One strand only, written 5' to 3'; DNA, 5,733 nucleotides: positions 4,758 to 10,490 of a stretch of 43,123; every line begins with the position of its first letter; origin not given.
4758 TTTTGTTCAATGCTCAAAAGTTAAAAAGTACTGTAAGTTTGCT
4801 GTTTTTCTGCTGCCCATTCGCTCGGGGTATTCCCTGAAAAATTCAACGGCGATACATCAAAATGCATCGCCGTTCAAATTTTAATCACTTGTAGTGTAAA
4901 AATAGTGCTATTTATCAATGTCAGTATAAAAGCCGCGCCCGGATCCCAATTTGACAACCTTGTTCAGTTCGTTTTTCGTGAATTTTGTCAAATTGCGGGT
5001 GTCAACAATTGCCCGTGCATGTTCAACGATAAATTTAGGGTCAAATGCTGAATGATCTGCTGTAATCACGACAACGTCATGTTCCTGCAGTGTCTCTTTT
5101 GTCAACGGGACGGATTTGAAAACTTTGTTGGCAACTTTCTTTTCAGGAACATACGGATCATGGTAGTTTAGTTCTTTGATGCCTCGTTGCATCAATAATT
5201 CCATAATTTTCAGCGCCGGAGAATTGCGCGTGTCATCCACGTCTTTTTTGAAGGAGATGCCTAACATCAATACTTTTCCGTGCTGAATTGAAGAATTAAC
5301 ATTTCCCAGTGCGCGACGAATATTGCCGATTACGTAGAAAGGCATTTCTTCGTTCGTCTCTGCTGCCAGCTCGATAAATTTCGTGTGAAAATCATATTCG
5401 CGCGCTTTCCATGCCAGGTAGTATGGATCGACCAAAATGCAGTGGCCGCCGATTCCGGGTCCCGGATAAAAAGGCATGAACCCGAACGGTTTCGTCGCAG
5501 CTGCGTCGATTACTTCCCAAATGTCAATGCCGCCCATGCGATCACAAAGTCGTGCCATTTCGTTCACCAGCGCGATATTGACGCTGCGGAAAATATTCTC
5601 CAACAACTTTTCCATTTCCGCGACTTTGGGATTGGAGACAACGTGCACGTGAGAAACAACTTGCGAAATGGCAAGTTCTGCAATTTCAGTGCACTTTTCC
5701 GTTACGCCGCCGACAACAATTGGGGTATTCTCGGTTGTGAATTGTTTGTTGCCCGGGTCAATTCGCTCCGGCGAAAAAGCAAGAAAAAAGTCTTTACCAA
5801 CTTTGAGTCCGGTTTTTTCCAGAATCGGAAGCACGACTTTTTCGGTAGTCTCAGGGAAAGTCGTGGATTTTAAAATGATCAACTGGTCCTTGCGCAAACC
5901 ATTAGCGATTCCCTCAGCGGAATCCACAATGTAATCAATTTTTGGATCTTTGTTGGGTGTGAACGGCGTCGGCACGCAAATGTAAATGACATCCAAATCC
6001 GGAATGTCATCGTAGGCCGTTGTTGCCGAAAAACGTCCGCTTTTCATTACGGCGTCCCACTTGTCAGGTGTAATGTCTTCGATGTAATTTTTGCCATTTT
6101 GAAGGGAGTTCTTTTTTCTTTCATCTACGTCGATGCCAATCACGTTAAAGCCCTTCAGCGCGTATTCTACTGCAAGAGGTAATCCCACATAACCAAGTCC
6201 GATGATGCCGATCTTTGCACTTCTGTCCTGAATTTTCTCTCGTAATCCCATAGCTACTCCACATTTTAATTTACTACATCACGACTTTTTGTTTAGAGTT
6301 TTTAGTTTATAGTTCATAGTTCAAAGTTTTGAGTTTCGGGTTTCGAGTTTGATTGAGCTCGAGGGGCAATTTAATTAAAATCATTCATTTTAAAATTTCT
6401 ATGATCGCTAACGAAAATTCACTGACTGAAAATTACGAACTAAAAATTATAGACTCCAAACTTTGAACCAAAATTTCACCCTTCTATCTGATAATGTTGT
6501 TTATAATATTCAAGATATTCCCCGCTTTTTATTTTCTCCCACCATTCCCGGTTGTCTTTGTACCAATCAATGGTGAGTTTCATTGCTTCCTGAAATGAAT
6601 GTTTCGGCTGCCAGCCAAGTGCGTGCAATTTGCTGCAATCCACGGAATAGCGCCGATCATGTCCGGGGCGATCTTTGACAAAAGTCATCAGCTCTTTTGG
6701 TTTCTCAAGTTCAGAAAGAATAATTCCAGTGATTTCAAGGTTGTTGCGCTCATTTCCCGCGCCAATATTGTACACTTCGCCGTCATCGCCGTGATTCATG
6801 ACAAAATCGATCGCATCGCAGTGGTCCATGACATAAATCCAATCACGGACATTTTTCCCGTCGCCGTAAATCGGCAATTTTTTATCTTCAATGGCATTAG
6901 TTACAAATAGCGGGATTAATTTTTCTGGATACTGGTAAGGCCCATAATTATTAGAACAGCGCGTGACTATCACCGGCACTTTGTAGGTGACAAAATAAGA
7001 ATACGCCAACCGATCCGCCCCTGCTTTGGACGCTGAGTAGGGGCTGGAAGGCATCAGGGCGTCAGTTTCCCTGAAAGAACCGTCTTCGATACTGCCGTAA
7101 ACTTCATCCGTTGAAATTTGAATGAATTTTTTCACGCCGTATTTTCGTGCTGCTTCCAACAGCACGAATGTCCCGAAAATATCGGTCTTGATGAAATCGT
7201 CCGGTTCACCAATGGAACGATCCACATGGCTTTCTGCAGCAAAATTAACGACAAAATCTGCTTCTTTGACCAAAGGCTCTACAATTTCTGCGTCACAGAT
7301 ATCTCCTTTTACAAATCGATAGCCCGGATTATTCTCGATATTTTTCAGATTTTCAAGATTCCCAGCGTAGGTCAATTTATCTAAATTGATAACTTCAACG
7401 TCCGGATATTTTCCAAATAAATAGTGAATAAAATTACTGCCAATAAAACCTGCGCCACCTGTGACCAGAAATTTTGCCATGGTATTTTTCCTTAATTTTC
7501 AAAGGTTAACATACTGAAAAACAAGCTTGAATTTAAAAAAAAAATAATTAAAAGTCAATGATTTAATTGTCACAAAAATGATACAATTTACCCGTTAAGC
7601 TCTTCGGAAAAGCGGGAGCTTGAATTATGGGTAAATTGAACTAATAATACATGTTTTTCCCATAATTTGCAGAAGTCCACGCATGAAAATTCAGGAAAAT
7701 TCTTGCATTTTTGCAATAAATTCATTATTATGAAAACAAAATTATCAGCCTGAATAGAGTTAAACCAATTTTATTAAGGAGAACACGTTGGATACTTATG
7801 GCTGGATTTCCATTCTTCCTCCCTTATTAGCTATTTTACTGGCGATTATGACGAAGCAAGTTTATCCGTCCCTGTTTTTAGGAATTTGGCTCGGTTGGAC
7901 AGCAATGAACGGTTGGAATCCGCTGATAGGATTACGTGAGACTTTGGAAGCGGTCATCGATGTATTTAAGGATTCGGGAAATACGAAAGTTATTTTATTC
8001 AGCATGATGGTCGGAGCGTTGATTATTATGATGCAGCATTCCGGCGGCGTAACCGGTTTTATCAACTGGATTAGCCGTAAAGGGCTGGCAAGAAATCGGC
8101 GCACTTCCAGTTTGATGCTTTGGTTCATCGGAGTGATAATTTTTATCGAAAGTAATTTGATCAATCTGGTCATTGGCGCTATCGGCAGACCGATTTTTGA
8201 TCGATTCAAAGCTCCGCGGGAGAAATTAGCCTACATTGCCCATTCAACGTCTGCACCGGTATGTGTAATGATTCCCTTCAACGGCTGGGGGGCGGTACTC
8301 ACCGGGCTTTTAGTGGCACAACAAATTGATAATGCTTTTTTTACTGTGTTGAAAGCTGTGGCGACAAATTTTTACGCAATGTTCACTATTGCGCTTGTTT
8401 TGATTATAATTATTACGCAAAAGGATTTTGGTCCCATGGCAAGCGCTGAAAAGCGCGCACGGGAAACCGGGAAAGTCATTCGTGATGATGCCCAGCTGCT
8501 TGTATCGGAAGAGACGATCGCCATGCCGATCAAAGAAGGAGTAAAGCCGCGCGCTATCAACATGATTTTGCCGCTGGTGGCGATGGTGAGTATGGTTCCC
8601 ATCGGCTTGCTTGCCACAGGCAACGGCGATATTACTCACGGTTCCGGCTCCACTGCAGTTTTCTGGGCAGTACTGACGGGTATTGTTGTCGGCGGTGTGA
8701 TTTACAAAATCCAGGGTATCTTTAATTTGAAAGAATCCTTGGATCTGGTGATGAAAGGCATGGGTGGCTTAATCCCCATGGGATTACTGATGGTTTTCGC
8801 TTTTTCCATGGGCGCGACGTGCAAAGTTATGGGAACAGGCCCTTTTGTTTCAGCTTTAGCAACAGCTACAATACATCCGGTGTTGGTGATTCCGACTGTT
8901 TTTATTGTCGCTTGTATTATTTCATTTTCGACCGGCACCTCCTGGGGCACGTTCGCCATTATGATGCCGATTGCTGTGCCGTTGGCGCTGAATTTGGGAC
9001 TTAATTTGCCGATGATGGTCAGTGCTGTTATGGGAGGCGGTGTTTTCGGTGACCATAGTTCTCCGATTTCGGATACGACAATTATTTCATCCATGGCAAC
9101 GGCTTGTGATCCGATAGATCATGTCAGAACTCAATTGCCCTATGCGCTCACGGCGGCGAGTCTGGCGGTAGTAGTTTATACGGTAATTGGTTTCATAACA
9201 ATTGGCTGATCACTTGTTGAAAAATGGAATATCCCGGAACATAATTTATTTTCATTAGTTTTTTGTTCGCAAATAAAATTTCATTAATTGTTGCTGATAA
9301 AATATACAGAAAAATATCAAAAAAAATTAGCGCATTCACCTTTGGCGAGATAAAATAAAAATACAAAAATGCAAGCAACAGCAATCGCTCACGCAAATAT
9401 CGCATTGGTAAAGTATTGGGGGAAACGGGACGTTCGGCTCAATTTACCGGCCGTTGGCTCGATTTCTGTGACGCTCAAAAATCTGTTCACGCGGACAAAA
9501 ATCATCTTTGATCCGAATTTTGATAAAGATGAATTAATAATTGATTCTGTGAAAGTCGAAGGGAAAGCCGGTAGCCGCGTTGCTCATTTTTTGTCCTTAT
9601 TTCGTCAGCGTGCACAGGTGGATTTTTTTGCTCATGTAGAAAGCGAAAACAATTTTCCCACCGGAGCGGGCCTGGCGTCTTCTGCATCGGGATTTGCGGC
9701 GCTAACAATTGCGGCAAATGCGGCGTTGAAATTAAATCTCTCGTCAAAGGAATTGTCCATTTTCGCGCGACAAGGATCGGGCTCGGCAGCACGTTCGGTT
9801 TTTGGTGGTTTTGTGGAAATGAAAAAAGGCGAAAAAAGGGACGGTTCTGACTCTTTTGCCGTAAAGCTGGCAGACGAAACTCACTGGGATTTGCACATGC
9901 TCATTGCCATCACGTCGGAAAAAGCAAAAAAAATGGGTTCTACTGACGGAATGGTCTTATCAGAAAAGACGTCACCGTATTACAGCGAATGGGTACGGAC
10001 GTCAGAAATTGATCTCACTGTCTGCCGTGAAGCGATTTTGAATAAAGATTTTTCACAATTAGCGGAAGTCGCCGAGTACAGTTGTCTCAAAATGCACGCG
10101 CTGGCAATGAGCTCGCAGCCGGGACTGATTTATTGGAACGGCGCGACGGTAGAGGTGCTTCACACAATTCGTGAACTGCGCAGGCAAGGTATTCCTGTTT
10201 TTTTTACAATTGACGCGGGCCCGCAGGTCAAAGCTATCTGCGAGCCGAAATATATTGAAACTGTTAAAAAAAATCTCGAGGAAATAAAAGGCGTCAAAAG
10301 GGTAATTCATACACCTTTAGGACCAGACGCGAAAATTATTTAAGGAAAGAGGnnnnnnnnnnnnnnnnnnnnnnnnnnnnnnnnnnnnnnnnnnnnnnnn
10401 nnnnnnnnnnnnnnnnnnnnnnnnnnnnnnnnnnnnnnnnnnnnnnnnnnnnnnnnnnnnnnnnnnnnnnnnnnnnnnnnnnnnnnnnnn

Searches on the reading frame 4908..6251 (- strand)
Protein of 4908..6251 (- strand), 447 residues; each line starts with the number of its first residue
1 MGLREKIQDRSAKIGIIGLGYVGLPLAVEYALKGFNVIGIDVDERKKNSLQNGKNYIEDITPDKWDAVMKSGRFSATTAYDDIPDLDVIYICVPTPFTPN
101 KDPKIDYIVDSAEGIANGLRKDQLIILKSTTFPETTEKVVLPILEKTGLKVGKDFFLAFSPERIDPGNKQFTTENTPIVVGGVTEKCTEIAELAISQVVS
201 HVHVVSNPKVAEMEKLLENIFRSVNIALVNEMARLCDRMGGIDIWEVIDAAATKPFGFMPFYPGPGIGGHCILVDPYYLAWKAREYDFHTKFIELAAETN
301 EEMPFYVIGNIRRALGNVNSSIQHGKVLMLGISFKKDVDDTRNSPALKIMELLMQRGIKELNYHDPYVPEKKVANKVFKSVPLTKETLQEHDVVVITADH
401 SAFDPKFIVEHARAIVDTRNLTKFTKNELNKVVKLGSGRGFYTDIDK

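Call 37: search_protein_families(library=pfam, proteins=[window:4908-6251:-], max_evalue=0.00001)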
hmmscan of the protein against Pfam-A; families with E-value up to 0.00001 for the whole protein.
window:4908-6251:- (447 aa): 4 families
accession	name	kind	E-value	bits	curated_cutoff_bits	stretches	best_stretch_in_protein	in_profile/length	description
PF03721.20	UDPG_MGDP_dh_N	-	2.1e-42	145.3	27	1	13-189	2-181/187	UDP-glucose/GDP-mannose dehydrogenase family, NAD binding domain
PF00984.24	UDPG_MGDP_dh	-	2.4e-32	111.4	25.4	1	210-301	2-93/94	UDP-glucose/GDP-mannose dehydrogenase family, central domain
PF03720.21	UDPG_MGDP_dh_C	-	1.1e-21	77.6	30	1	328-423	1-102/103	UDP-glucose/GDP-mannose dehydrogenase family, UDP binding domain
PF03446.21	NAD_binding_2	-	3.4e-10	40.6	21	1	13-140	1-104/161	NAD binding domain of 6-phosphogluconate dehydrogenase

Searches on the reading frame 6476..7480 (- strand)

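Call 37: search_protein_families(library=pfam, proteins=[window:6476-7480:-], max_evalue=0.00001)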
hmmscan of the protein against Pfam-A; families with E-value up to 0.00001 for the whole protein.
window:6476-7480:- (334 aa): 7 families
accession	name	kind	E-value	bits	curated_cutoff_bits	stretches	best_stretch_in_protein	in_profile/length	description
PF16363.11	GDP_Man_Dehyd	-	2.6e-82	277.4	27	1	5-301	1-330/332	GDP-mannose 4,6 dehydratase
PF01370.27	Epimerase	-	6.5e-66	222.6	20.9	1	5-240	2-240/240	NAD dependent epimerase/dehydratase family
PF01073.25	3Beta_HSD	-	4.5e-20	72.3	22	1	5-218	1-219/280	3-beta hydroxysteroid dehydrogenase/isomerase family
PF02719.21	Polysacc_synt_2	-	1.2e-15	57.9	20.2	1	5-244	2-233/293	Polysaccharide biosynthesis protein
PF04321.23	RmlD_sub_bind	-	2.9e-15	56.6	27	1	3-305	2-283/287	RmlD substrate binding domain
PF13460.12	NAD_binding_10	-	2e-09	38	27.2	1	39-158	26-130/184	NAD(P)H-binding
PF07993.18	NAD_binding_4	-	1.8e-08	34.3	20.1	1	6-177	1-206/258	Male sterility protein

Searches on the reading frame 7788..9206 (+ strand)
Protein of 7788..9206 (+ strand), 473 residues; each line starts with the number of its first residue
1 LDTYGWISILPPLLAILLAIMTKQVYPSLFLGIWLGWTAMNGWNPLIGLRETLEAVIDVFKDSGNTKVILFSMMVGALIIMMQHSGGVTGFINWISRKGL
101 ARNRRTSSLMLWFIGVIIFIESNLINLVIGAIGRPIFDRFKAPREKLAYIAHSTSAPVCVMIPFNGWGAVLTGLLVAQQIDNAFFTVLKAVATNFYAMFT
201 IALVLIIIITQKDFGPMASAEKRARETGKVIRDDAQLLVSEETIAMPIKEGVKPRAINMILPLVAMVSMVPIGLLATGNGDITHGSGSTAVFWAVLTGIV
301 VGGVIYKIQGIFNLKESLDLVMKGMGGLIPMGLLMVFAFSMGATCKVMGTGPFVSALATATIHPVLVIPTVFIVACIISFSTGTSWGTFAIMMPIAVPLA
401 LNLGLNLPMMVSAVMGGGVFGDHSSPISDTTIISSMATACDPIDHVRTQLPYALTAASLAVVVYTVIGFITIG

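Call 3: search_protein_families(library=pfam, proteins=[window:7788-9206:+])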
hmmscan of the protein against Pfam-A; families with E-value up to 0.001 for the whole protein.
window:7788-9206:+ (473 aa): 2 families
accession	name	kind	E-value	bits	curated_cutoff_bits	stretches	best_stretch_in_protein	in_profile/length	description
PF03553.21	Na_H_antiporter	-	4e-51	174.5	23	1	159-469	2-303/303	Na+/H+ antiporter family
PF05513.17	TraA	-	5.4e-06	26.9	22.6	1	254-308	37-94/118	TraA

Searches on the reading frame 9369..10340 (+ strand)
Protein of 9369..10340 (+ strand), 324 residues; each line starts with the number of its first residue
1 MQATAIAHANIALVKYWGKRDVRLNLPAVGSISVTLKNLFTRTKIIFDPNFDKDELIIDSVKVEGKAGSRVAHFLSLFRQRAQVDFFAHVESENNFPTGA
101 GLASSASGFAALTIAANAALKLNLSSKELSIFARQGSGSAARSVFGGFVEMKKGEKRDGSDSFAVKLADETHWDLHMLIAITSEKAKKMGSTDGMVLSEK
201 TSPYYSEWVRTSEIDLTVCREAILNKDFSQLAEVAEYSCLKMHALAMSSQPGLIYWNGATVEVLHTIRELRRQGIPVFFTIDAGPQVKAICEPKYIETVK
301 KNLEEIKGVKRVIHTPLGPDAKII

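Call 3: search_protein_families(library=pfam, proteins=[window:9369-10340:+])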
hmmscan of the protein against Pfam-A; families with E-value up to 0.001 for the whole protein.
window:9369-10340:+ (324 aa): 3 families
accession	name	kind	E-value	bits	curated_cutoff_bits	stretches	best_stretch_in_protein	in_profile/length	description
PF22700.2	MVD-like_N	-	3.5e-61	205.9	27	1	7-164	1-157/157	Diphosphomevalonate decarboxylase-like N-terminal domain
PF18376.6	MDD_C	-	1.6e-17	64.4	23.2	1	177-306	1-133/186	Mevalonate 5-diphosphate decarboxylase C-terminal domain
PF00288.32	GHMP_kinases_N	-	4.5e-10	40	22.3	1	75-141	7-71/87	GHMP kinases N terminal domain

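Call 4: search_protein_families(library=ncbifam, proteins=[window:9369-10340:+])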
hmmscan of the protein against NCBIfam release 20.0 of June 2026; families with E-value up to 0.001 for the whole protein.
window:9369-10340:+ (324 aa): 11 families
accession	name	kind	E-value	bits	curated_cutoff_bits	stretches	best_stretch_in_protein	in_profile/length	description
TIGR01240.1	mevDPdecarb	equivalog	2.2e-93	312.6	171.35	1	4-301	2-298/305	diphosphomevalonate decarboxylase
NF040704.1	IPP_alt_MvaD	equivalog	1.1e-58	198.9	475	1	2-319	1-312/323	phosphomevalonate decarboxylase MvaD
NF040847.1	mev_decarb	equivalog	5.5e-14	52.1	560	1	9-303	42-332/350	bisphosphomevalonate decarboxylase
NF040848.1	mev_kinase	equivalog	1.5e-07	30.7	440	1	103-314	110-312/323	mevalonate-3-kinase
TIGR00549.1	mevalon_kin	equivalog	3.1e-06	26.9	163.05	1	63-136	58-129/276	mevalonate kinase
NF002288.1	PRK01212.1-4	equivalog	1.1e-05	24.7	194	1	78-140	67-129/303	homoserine kinase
NF003036.0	PRK03926.1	equivalog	1.6e-05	24.2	403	1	50-156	38-153/302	mevalonate kinase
TIGR00191.1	thrB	equivalog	0.00023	20.1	168.25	1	89-156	82-152/304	homoserine kinase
NF003006.0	PRK03817.1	equivalog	0.00059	18.9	443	1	81-135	82-135/352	galactokinase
NF040725.1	panto_kin_Meth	equivalog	0.00077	18.5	380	0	82-135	80-133/286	pantoate kinase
TIGR01920.1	Shik_kin_archae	equivalog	0.00089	18.7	126.85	0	69-146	51-128/266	shikimate kinase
